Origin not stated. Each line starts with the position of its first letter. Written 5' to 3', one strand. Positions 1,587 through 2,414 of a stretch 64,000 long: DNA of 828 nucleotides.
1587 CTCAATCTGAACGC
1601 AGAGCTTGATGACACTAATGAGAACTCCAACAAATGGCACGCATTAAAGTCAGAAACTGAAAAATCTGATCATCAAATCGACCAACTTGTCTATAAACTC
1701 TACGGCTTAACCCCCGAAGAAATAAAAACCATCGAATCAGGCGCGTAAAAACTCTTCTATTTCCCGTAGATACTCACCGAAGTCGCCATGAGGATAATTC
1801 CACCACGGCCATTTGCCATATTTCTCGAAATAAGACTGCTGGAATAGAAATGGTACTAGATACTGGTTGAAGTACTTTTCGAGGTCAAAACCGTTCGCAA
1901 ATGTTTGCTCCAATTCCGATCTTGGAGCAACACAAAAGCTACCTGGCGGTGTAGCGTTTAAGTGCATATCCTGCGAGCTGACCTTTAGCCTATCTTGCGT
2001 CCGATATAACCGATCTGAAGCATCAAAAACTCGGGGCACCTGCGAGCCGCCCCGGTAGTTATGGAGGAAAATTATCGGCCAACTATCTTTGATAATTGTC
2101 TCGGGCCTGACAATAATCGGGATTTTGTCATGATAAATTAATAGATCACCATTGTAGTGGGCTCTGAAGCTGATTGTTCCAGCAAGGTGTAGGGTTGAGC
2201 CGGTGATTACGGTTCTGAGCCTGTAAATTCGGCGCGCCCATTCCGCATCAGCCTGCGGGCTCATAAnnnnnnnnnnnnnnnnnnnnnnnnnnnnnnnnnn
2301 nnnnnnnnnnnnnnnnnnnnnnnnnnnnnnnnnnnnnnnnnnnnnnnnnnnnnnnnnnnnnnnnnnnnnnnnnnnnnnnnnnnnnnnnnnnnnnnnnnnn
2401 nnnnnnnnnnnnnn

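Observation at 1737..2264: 175-aa protein carries a eukaryote-like E2 active-site motif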

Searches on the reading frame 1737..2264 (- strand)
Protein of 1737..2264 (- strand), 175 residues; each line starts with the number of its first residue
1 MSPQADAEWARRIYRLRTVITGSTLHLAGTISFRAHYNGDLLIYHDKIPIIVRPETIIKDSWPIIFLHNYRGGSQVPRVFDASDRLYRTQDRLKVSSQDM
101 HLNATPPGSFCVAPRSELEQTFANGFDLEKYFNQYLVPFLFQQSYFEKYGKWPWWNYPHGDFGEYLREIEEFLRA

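Call 3: search_protein_families(library=pfam, proteins=[window:1737-2264:-], max_evalue=1)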
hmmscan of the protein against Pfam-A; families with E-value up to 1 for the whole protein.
window:1737-2264:- (175 aa): 0 families

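Call 4: search_protein_families(library=padloc, proteins=[window:1737-2264:-], max_evalue=1)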
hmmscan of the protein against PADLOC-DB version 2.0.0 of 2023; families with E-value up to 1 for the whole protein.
window:1737-2264:- (175 aa): 8 families
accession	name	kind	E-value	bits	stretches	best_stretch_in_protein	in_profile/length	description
PDLC00871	E2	-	3.4e-14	51.1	1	98-163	78-141/241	E2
PDLC00865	E2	-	7.7e-14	49.6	1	86-163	67-141/219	E2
PDLC00872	E2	-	1.4e-12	45.6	1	57-163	41-138/216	E2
PDLC00870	E2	-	1.8e-08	32.7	1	105-161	84-140/223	E2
PDLC00859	E2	-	4.3e-07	27.7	1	96-171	77-150/221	E2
PDLC00833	E1-E2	-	9.4e-07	26.5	1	74-163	63-142/222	E1-E2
PDLC00861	E2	-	2e-05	22.2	1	85-163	72-146/232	E2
PDLC00878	E2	-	8.9e-05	20.4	1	96-163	68-131/267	E2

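Call 5: search_protein_families(library=ncbifam, proteins=[window:1737-2264:-], max_evalue=1)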
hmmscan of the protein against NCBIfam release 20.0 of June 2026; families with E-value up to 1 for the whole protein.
window:1737-2264:- (175 aa): 1 family
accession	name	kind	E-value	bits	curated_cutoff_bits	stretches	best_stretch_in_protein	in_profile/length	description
NF000027.1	156720500_bleO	exception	0.04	14.2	275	1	6-62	54-110/134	bleomycin binding protein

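Call 6: search_solved_structures(query=window:1737-2264:-, max_evalue=10, show_alignments=3)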
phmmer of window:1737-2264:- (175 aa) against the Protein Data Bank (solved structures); distinct sequences matched with E-value up to 10: 5.
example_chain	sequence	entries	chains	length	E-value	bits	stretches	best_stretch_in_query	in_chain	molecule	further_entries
2bvt_A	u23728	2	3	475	0.14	15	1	123-168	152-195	BETA-1,4-MANNANASE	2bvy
3tp4_A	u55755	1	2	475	0.16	14.8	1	123-168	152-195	computational Design of Enzyme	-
2x2y_A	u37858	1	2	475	0.16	14.8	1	123-168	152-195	MAN26A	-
9ndy_E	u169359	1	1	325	0.22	14.4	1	18-96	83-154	Hub protein (gp020)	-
8gjw_A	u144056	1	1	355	2.2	11.1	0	115-151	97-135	cGAS-like receptor 1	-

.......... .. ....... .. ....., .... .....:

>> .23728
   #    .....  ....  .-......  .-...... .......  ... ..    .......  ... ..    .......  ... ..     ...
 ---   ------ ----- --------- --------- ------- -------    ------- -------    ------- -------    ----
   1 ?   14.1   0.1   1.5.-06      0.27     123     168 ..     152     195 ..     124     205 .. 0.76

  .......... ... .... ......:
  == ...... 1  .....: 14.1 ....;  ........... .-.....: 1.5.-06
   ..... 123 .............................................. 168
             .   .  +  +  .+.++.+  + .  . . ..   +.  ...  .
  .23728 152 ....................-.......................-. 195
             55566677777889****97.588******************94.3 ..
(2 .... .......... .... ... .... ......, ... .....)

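Call 10: find_homologous_proteins(query=window:1737-2264:-, max_evalue=0.001)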
Query window:1737-2264:- (175 aa): 7 proteins with E <= 0.001 among 20 candidates.
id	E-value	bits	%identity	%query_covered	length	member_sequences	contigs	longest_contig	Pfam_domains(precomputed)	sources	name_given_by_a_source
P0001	9.7e-119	412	100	100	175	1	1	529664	-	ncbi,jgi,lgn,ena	-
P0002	2.5e-82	293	69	99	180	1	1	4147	-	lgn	-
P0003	5.6e-79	282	68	99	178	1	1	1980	-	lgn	-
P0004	4.3e-69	250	64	98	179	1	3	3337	-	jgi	jgi:hypothetical protein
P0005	9.2e-54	200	51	95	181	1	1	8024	-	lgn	-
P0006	9.9e-51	190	50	95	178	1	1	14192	-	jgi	jgi:hypothetical protein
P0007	9.3e-47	177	50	97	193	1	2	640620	-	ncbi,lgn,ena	-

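Call 21: search_solved_structures(query=A1, max_evalue=10, show_alignments=3)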
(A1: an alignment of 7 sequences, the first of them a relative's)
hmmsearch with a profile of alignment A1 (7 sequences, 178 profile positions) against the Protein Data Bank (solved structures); distinct sequences matched with E-value up to 10: 0.

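Call 22: find_encoding_contigs(protein=P0001, flank=10000, max_places=4)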
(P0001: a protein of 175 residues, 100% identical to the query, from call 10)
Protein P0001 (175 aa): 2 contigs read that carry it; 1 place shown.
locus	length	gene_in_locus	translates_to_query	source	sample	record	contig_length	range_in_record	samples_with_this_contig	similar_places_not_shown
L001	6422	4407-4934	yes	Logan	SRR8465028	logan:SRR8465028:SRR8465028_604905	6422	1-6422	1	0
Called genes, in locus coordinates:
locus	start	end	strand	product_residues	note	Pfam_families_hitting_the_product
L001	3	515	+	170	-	?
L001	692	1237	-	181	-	-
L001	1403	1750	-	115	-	PF04480:DUF559 (weak), PF18741:MTES_1575 (weak)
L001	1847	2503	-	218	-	PF00717:Peptidase_S24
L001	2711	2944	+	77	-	PF09954:DUF2188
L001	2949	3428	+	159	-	-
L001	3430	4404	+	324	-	PF18144:SMODS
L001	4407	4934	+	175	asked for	-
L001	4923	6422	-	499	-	?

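Call 23: find_encoding_contigs(protein=P0007, flank=8000, max_places=3)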
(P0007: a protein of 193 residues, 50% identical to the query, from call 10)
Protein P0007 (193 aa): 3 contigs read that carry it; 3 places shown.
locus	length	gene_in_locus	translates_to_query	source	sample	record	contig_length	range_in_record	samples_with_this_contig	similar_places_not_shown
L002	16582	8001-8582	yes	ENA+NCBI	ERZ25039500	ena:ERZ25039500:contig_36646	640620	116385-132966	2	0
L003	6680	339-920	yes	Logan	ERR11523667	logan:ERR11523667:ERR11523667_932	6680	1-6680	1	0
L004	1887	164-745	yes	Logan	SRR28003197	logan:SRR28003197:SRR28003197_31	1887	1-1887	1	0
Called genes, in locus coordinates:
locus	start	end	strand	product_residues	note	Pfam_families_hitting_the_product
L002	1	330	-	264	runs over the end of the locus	PF12679:ABC2_membrane_2, PF12730:ABC2_membrane_4, PF13346:ABC2_membrane_5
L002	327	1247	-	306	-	PF00005:ABC_tran, PF13304:AAA_21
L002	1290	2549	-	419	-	PF01702:TGT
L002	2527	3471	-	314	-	-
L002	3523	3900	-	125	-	PF06262:Zincin_1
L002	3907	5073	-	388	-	PF04519:Bactofilin (faint), PF26514:DUF8173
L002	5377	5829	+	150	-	-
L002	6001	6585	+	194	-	-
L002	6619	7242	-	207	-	PF05368:NmrA, PF13460:NAD_binding_10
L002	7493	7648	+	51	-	-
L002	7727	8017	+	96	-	-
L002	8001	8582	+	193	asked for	-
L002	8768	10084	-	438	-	PF00376:MerR, PF12728:HTH_17 (weak), PF13411:MerR_1, PF00145:DNA_methylase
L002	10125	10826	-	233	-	PF09553:RE_Eco47II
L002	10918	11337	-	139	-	-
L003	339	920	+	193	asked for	-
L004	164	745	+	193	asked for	-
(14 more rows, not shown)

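Call 24: search_protein_representatives(alignment_id=A1)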
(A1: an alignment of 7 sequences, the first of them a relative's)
Query: 7 sequences, 178 profile positions. Proteins with E-value up to 0.001 (for the whole library): 409; up to 1e-10: 120; up to 1e-30: 4. The best 150 are listed.
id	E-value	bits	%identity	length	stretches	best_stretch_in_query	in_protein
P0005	1.6e-84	298.1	-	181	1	2-173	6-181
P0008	6.2e-56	205.1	-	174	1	1-164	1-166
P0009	3.2e-49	183.2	-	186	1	5-176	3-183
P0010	6.5e-37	143.1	-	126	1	1-123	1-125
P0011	3.2e-24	101.8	-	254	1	5-163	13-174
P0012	4.5e-23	98.0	-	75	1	100-163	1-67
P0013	7.6e-23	97.3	-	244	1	27-163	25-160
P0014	5.6e-22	94.4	-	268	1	5-164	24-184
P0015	1.7e-21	92.9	-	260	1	21-166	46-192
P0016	4.8e-21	91.4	-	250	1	5-171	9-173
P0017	8.6e-21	90.6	-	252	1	25-166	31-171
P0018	9.0e-21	90.5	-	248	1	5-165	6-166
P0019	2.5e-20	89.1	-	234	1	58-163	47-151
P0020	6.6e-20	87.7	-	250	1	10-163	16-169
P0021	7.0e-20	87.6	-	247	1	5-163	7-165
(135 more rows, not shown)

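Call 32: find_encoding_contigs(protein=P0006, flank=7000, max_places=2)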
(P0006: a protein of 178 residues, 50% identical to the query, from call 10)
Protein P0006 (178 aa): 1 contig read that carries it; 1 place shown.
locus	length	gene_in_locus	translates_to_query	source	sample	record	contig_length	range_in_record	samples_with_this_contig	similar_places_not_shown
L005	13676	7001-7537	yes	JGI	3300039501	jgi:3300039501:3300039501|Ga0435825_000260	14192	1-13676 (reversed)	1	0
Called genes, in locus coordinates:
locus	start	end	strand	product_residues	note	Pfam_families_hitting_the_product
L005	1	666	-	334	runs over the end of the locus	PF03741:TerC, PF04332:DUF475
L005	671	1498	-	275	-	PF00561:Abhydrolase_1, PF12146:Hydrolase_4, PF12697:Abhydrolase_6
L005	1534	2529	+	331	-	PF01595:CNNM, PF00571:CBS (faint)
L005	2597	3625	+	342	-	-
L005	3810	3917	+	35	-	-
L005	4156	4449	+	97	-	-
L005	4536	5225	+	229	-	PF06414:Zeta_toxin, PF13671:AAA_33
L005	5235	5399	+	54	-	-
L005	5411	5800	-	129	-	PF01894:YjbQ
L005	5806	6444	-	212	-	PF00717:Peptidase_S24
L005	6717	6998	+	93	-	-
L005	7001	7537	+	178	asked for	-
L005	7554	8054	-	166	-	-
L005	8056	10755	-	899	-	PF04313:HSDR_N (faint), PF02384:N6_Mtase, PF01170:UPF0020 (faint), PF20473:MmeI_Mtase, PF07669:Eco57I, PF12950:TaqI_C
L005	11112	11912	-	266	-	PF12686:DUF3800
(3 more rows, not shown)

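Call 33: find_encoding_contigs(protein=P0005, flank=7000, max_places=2)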
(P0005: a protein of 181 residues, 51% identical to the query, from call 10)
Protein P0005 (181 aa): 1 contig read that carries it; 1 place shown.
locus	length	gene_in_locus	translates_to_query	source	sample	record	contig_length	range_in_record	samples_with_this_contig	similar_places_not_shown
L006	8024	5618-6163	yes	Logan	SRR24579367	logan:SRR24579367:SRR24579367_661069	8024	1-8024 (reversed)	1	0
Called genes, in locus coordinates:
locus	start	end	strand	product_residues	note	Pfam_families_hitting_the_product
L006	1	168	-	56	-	?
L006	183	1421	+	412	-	-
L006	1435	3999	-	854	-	PF00145:DNA_methylase, PF09445:Methyltransf_15 (faint), PF05175:MTS (faint), PF07669:Eco57I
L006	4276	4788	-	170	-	PF06114:Peptidase_M78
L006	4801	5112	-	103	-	PF13560:HTH_31, PF01381:HTH_3, PF12844:HTH_19, PF13443:HTH_26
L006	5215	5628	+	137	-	PF14452:Multi_ubiq (weak)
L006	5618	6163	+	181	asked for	-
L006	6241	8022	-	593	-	?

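Call 34: find_encoding_contigs(protein=P0002, flank=5000, max_places=2)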
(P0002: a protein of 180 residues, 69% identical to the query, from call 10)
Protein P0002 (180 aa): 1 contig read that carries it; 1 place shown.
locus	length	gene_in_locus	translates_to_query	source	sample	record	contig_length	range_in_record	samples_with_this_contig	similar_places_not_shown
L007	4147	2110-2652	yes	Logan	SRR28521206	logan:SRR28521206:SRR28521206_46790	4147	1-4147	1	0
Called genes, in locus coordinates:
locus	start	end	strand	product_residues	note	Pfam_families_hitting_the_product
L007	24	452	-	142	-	PF00903:Glyoxalase, PF22677:Ble-like_N (weak)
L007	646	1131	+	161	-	-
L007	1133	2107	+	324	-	PF18144:SMODS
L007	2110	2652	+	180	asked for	-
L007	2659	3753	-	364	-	-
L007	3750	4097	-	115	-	PF03819:MazG (faint), PF12643:MazG-like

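Call 35: find_encoding_contigs(protein=P0004, flank=5000, max_places=3)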
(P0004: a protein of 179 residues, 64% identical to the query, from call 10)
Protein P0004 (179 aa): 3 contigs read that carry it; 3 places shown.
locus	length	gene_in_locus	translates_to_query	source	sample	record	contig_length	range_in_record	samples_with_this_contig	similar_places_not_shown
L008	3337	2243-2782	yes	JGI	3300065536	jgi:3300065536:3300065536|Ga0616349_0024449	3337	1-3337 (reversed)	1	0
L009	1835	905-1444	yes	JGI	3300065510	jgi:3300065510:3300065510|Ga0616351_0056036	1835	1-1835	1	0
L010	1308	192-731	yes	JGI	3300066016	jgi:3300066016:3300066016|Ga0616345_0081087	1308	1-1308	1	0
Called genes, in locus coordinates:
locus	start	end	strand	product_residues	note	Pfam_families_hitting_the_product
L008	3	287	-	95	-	?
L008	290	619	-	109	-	PF13560:HTH_31, PF13443:HTH_26 (weak), PF01381:HTH_3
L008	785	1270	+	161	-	-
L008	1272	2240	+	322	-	PF18144:SMODS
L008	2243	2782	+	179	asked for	-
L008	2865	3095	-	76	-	-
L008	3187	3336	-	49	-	?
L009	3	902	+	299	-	?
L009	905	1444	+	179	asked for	-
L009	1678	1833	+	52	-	?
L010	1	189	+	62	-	?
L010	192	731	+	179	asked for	-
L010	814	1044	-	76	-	-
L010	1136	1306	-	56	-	?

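Call 36: find_encoding_contigs(protein=P0003, flank=5000, max_places=2)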
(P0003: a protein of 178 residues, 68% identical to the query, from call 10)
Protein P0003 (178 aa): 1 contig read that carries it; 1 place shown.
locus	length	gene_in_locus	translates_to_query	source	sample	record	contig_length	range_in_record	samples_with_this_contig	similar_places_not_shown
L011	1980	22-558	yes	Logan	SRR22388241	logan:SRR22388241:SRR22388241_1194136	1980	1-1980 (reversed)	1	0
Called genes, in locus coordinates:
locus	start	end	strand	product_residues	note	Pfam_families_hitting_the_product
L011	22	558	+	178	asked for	-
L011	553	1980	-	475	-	?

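Call 38: predict_structure(alignment_id=A2)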
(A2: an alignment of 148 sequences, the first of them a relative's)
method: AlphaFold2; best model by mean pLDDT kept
length: 175 residues; sequences in the alignment: 148
mean_pLDDT: 96.0   pTM: 0.90
mean pLDDT of the five models: 96.0, 95.4, 95.2, 94.9, 94.9
residues with pLDDT >= 90: 165; 70-90: 10; 50-70: 0; < 50: 0
segments of 3 or more residues with pLDDT < 50: none
pLDDT, mean of each block of 10 residues (from residue 1): 96 98 98 97 97 97 98 92 98 96 96 94 96 98 98 92 91 90
secondary structure, 60 per line:
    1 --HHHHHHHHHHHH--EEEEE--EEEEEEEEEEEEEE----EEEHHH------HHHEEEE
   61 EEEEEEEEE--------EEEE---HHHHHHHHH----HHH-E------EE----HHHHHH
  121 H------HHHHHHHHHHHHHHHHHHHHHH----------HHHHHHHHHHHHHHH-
elements in order: H3-14 E17-21 E24-37 E42-44 E57-69 E78-81 H85-93 H115-121 H128-149 H160-174

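Call 41: fold_search(model_id=the predicted structure, library=pdb)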
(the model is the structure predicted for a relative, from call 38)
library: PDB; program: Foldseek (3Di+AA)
matches with E <= 10: 532; with E <= 0.001: 0
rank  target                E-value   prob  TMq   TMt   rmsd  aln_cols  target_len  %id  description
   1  8hsb_B                1.2e-02  1.00  0.50  0.54   5.2       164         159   13  Cryo-EM Structure of CdnG-E2 complex from Serratia marcescens (UltrAuFoil) (released 2024-05-01)
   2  8yjy_B                3.2e-02  0.97  0.50  0.54   5.2       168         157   14  Cryo-EM Structure of CdnG-E2 complex from Serratia marcescens (released 2024-05-01)
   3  3kpa_A                6.2e-02  0.96  0.42  0.46   5.4       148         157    9  Ubiquitin fold modifier conjugating enzyme from Leishmania major (probable) (released 2009-12-01)
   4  4zny_A                8.4e-02  0.89  0.39  0.47   6.6       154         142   13  Structure of the human TSG101-UEV Domain in complex with the PTAP motif of the p19 gag protein of the Human T-cell Leu (released 2016-06-29)
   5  3r42_A                8.9e-02  0.41  0.32  0.35   8.0       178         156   14  Crystal structure of the yeast vps23 UEV domain in complex with a vps27 PSDP peptide (released 2011-05-04)
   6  7zlx_E                1.3e-01  0.69  0.31  0.36   6.9       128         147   13  Crystal Structure of the TSG101-UEV domain:space group P21 (released 2022-06-22)
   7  7zlx_B                1.3e-01  0.72  0.37  0.43   7.0       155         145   12  Crystal Structure of the TSG101-UEV domain:space group P21 (released 2022-06-22)
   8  4eje_B                1.4e-01  0.84  0.34  0.40   6.0       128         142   13  Structure Of The Tsg101 UEV Domain In Complex With an Ebola PTAP late Domain Peptide (released 2013-04-10)
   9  3obq_A                1.4e-01  0.80  0.38  0.46   6.5       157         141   15  Crystal Structure of the Tsg101 UEV domain in complex with a human HRS PSAP peptide (released 2010-12-01)
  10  7zlx_C                1.6e-01  0.66  0.36  0.42   7.4       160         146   12  Crystal Structure of the TSG101-UEV domain:space group P21 (released 2022-06-22)
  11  9glm                  1.7e-01  0.77  0.41  0.43   5.6       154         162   12  Crystal Structure of UFC1 W145F (released 2025-05-07)
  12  3evx_A                1.7e-01  0.75  0.40  0.43   5.7       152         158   11  Crystal structure of the human E2-like ubiquitin-fold modifier conjugating enzyme 1 (Ufc1). Northeast Structural Genom (released 2008-10-21)
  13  9i9o                  1.8e-01  0.77  0.40  0.42   5.5       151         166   10  Crystal Structure of UFC1 K108M (released 2025-05-07)
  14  2f0r_A                1.8e-01  0.69  0.36  0.43   6.7       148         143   13  Crystallographic structure of human Tsg101 UEV domain (released 2006-03-28)
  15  3obs                  2.0e-01  0.72  0.38  0.46   6.5       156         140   15  Crystal structure of Tsg101 UEV domain (released 2010-12-01)
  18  7zlx_H                2.3e-01  0.77  0.33  0.41   6.1       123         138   15  Crystal Structure of the TSG101-UEV domain:space group P21 (released 2022-06-22)
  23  7zlx_J                2.5e-01  0.72  0.34  0.40   5.7       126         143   14  Crystal Structure of the TSG101-UEV domain:space group P21 (released 2022-06-22)
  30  7zlx_K                3.3e-01  0.66  0.37  0.46   6.2       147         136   14  Crystal Structure of the TSG101-UEV domain:space group P21 (released 2022-06-22)
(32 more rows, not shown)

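Call 44: search_solved_structures(query=A2, max_evalue=10, show_alignments=3)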
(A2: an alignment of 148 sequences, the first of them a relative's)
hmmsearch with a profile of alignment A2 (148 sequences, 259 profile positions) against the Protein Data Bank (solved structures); distinct sequences matched with E-value up to 10: 7.
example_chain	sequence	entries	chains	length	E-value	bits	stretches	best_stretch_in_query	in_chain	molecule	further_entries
1ozb_I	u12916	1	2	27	0.002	20.6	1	209-229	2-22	Preprotein translocase secA subunit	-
1sx0_A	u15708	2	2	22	0.0026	20.2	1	209-228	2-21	SecA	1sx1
1tm6_A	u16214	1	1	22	0.0027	20.2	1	211-229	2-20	Preprotein translocase secA subunit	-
9l6b_C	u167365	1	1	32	0.0038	19.7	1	208-227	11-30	UPF0225 protein YchJ -C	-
2i9w_A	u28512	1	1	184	0.0047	19.4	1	170-227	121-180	Hypothetical protein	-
3iqy_A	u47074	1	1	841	0.15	14.4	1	186-227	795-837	Protein translocase subunit secA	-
1tf2_A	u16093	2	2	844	0.15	14.4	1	186-227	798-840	Preprotein translocase secA subunit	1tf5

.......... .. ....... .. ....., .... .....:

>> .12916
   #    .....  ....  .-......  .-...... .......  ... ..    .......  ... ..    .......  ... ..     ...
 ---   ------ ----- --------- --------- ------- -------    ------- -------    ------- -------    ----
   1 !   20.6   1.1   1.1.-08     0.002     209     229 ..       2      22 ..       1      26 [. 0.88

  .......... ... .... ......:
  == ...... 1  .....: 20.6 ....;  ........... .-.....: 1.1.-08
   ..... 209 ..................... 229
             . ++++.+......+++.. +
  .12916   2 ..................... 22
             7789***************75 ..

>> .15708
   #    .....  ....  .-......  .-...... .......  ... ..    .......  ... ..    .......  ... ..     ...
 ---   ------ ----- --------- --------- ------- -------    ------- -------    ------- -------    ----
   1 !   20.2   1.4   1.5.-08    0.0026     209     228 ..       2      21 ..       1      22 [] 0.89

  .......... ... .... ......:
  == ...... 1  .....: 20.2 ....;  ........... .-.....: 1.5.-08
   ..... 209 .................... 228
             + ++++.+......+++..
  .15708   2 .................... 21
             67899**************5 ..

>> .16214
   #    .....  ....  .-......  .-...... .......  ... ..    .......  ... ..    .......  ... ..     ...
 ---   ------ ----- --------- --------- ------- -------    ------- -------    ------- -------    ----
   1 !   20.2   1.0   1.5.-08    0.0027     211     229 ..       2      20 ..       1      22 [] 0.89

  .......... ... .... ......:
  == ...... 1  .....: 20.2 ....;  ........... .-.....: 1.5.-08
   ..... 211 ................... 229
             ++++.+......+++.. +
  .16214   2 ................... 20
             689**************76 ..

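Call 47: find_related_loci(query=A1, collection=genome_contigs, flank=6000)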
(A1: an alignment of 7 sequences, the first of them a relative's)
Query A1 (175 aa) in genome_contigs; peptide patterns used: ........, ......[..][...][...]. (x = any residue, [..] = any of these).
61 stretches matched a pattern; 1 encode a relative of the query (tblastn E <= 1e-3); 1 distinct loci.
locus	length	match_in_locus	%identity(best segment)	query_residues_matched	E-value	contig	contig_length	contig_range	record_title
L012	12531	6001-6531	50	6-174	2e-53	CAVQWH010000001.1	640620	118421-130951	MAG: uncultured Candidatus Saccharibacteria bacterium isolate MFD02923.bin.2.10 genome assembly, contig: contig_36646, w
